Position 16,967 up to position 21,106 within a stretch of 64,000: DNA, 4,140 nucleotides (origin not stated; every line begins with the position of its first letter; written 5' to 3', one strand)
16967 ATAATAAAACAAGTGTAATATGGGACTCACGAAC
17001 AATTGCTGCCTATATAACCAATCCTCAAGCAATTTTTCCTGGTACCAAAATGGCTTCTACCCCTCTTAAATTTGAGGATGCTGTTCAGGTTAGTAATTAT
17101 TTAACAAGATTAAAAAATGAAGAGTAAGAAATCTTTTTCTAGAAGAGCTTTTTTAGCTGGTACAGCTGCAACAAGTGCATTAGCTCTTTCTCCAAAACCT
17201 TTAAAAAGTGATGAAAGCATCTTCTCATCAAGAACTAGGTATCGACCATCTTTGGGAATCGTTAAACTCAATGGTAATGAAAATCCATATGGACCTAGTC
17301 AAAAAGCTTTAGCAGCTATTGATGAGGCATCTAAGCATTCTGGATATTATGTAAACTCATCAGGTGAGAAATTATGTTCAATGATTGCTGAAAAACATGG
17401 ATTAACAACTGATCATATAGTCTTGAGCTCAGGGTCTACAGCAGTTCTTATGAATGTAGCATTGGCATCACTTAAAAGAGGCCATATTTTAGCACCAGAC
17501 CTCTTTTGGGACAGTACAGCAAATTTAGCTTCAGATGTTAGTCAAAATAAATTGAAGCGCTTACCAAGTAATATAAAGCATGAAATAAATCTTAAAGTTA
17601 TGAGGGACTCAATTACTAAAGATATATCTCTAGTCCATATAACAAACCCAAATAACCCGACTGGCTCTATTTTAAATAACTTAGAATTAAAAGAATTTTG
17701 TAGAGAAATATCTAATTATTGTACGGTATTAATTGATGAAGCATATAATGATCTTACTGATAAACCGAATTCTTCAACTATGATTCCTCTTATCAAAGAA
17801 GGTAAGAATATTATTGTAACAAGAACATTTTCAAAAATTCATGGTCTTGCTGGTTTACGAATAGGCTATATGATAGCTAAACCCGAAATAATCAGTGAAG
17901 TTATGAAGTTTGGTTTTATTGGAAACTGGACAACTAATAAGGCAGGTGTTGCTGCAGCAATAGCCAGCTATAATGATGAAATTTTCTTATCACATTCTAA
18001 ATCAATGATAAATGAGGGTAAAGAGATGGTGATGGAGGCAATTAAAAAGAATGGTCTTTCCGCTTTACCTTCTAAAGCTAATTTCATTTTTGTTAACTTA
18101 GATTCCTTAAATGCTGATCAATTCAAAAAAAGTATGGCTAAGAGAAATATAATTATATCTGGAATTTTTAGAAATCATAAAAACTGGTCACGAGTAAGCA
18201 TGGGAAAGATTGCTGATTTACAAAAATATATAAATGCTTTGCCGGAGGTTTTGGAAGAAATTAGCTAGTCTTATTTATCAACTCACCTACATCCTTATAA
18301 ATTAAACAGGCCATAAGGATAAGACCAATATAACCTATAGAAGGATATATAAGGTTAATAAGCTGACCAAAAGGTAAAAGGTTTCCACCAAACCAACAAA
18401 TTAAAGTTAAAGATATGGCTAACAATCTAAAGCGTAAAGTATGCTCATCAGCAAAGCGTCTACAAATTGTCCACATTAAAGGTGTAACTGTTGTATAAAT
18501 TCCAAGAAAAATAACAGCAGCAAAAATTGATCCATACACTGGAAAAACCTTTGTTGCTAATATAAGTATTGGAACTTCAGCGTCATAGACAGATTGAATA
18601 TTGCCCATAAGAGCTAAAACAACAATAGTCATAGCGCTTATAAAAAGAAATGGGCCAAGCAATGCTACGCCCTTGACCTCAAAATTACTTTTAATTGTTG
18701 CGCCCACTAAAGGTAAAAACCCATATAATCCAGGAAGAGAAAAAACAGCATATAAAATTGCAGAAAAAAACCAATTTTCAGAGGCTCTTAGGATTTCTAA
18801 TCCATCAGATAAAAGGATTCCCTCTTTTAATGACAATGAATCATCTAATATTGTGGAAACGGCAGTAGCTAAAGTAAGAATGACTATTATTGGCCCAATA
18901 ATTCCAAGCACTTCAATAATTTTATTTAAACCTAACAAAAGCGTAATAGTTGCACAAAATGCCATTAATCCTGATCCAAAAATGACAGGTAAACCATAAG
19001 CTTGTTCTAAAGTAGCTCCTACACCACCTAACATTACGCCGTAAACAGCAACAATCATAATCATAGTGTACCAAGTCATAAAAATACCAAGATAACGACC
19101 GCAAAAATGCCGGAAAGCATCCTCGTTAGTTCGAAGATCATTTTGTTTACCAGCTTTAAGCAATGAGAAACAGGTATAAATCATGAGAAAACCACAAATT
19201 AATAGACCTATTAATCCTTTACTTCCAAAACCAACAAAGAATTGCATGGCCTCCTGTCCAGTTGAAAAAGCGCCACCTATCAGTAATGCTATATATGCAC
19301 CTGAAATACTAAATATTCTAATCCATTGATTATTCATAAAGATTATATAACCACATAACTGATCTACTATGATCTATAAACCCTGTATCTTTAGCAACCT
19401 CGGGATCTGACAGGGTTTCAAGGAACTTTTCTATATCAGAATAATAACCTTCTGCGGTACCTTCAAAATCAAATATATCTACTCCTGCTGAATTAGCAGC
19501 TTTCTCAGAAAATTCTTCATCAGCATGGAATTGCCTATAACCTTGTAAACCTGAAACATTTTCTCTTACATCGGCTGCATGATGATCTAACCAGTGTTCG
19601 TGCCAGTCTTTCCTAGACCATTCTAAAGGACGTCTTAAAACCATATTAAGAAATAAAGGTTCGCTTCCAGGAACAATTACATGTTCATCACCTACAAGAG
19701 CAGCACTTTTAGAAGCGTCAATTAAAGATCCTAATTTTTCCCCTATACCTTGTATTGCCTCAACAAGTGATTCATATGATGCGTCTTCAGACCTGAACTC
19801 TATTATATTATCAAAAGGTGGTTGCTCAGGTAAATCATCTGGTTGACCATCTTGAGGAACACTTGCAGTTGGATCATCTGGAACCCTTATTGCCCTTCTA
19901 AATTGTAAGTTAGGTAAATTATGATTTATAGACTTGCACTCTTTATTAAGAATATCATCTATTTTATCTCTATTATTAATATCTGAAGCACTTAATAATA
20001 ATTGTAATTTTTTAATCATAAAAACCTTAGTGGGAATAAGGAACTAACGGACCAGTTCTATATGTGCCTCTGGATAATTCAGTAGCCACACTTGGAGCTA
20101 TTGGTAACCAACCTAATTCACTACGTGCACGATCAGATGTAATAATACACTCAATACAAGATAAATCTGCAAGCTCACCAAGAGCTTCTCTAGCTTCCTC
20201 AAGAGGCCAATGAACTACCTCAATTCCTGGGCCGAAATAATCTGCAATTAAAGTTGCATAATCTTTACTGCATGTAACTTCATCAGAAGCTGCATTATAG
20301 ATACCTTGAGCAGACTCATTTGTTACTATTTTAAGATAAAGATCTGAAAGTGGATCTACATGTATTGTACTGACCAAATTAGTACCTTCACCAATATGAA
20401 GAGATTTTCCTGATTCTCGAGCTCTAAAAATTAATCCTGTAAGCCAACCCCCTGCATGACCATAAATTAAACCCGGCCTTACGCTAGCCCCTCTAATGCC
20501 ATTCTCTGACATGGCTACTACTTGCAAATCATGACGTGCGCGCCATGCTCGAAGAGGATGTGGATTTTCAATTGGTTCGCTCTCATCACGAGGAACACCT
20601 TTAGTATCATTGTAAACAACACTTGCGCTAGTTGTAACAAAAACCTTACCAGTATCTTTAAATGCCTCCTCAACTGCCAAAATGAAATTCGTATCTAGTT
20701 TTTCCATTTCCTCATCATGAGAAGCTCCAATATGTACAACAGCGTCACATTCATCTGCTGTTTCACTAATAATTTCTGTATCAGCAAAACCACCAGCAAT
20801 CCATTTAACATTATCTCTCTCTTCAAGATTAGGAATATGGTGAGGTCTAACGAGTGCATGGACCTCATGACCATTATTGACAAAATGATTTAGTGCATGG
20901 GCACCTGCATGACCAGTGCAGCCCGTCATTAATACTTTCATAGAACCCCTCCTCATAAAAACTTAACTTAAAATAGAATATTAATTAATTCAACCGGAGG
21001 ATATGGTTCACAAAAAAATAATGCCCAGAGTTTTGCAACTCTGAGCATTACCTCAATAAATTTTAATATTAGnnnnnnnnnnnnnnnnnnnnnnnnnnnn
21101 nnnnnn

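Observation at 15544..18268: Periplasmic PQQ-type dehydrogenase-cytochrome c fusion, translationally coupled to a Tat-exported HisC-like PLP aminotransferase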

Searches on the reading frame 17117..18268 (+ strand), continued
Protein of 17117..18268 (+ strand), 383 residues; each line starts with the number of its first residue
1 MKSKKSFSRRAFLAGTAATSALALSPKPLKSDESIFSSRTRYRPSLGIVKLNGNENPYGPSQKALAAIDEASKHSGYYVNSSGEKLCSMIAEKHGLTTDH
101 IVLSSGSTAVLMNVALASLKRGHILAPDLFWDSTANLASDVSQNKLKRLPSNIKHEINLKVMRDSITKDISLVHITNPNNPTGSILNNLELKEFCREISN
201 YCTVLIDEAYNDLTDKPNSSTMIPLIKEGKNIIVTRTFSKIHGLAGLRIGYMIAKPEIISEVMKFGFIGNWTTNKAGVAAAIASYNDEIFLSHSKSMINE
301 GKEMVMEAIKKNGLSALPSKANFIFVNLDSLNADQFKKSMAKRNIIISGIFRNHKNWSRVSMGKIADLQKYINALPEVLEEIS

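Call 87: search_protein_representatives(protein=window:17117-18265:+)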
Query: 383 residues. Proteins with E-value up to 0.001 (for the whole library): 24922; up to 1e-10: 10586; up to 1e-30: 767. The best 150 are listed.
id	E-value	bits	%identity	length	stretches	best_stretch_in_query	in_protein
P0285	1.3e-90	320.4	44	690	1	28-379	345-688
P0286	5.6e-90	318.3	44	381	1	15-379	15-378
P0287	5.1e-80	285.6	42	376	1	6-379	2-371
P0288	9.0e-75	268.3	39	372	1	8-377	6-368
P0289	1.1e-74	268.0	48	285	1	7-285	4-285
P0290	2.2e-73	263.8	39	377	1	9-379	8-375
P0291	3.0e-72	260.0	41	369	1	8-378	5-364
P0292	1.2e-69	251.5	38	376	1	8-379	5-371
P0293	1.3e-69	251.3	38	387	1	14-378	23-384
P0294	1.7e-66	241.1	40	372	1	8-379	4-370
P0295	9.1e-65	235.4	37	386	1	5-375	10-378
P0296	1.6e-64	234.6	50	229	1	157-382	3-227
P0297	1.1e-62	228.5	32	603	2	101-350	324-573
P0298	2.9e-60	220.6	50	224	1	7-224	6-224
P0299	5.2e-60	219.7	37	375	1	6-376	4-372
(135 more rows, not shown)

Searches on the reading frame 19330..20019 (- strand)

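Call 3: search_protein_families(library=pfam, proteins=[window:19330-20019:-], max_evalue=0.01)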
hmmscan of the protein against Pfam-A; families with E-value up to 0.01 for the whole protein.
window:19330-20019:- (229 aa): 1 family
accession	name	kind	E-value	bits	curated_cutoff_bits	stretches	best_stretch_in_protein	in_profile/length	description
PF07110.17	EthD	-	1.9e-07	32.6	22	1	134-210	4-83/96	EthD domain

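Call 4: search_protein_families(library=ncbifam, proteins=[window:19330-20019:-], max_evalue=0.01)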
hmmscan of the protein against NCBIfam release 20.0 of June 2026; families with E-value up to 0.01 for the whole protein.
window:19330-20019:- (229 aa): 0 families

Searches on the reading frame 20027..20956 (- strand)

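Call 3: search_protein_families(library=pfam, proteins=[window:20027-20956:-], max_evalue=0.01)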
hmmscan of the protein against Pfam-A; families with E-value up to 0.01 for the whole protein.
window:20027-20956:- (309 aa): 6 families
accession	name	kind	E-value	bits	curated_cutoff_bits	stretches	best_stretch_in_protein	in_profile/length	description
PF01370.27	Epimerase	-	3.3e-18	66.4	20.9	1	8-222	1-239/240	NAD dependent epimerase/dehydratase family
PF13460.12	NAD_binding_10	-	2.9e-11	44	27.2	1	12-122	1-109/184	NAD(P)H-binding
PF04321.23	RmlD_sub_bind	-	2.6e-07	30.4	27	1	6-241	1-231/287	RmlD substrate binding domain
PF16363.11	GDP_Man_Dehyd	-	2.2e-06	27.8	27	1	9-132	1-150/332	GDP-mannose 4,6 dehydratase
PF05368.20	NmrA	-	4.7e-05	23.6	27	1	7-84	4-84/298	NmrA-like family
PF01073.25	3Beta_HSD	-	0.00021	20.9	22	1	10-205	2-223/280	3-beta hydroxysteroid dehydrogenase/isomerase family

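Call 4: search_protein_families(library=ncbifam, proteins=[window:20027-20956:-], max_evalue=0.01)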
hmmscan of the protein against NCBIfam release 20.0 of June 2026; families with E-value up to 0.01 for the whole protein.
window:20027-20956:- (309 aa): 17 families
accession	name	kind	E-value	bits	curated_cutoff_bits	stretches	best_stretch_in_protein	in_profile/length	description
TIGR01777.1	yfcH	hypoth_equivalog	1.6e-18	67.3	207.35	1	8-265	1-264/292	TIGR01777 family oxidoreductase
NF042422.1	oxyalk_red_OleD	equivalog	1.1e-13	51.3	580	1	6-209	1-213/329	2-alkyl-3-oxoalkanoate reductase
NF058621.1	DiazavRedAvaA7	equivalog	3.7e-12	46.5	400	1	6-295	1-302/304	3-diazoavenalumate denitrifying reductase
TIGR04180.1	EDH_00030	hypoth_equivalog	9.5e-11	41.3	475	1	8-249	1-264/297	NAD-dependent 4,6-dehydratase LegB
NF050030.1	thlkprotThyD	equivalog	1.4e-10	40.9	400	1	6-236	1-245/305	thylakoid membrane protein ThyD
NF042423.1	oxyalk_red_Shew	equivalog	8.1e-10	38.3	580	1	6-202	9-212/331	2-alkyl-3-oxoalkanoate reductase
TIGR03466.1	HpnA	hypoth_equivalog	5.7e-09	35.3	367.65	1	6-130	1-133/327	hopanoid-associated sugar epimerase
TIGR01179.1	galE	equivalog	2.9e-07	29.6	262.3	1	7-131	1-141/332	UDP-glucose 4-epimerase GalE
NF052578.1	StrlDmthSdmBMthl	equivalog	2.3e-05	24.3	600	1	6-78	1-73/328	sterol demethylase protein SdmB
TIGR01181.1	dTDP_gluc_dehyt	equivalog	4.5e-05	22.7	365.1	1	7-243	1-263/321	dTDP-glucose 4,6-dehydratase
NF041293.1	G6PDh_Azf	equivalog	0.0014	18.1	400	1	7-78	4-76/252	NAD-dependent glucose-6-phosphate dehydrogenase Azf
NF004520.0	PRK05865.1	equivalog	0.0028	15.6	1509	1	6-224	1-185/854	sugar epimerase family protein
NF005539.0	PRK07201.1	equivalog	0.003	16.4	549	1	6-167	1-180/657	SDR family oxidoreductase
TIGR01746.1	Thioester-redct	subfamily_domain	0.0039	16.5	213.35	0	7-37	1-33/371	thioester reductase domain-containing protein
NF007956.0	PRK10675.1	subfamily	0.0048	16.1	394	0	6-133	1-146/338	UDP-glucose 4-epimerase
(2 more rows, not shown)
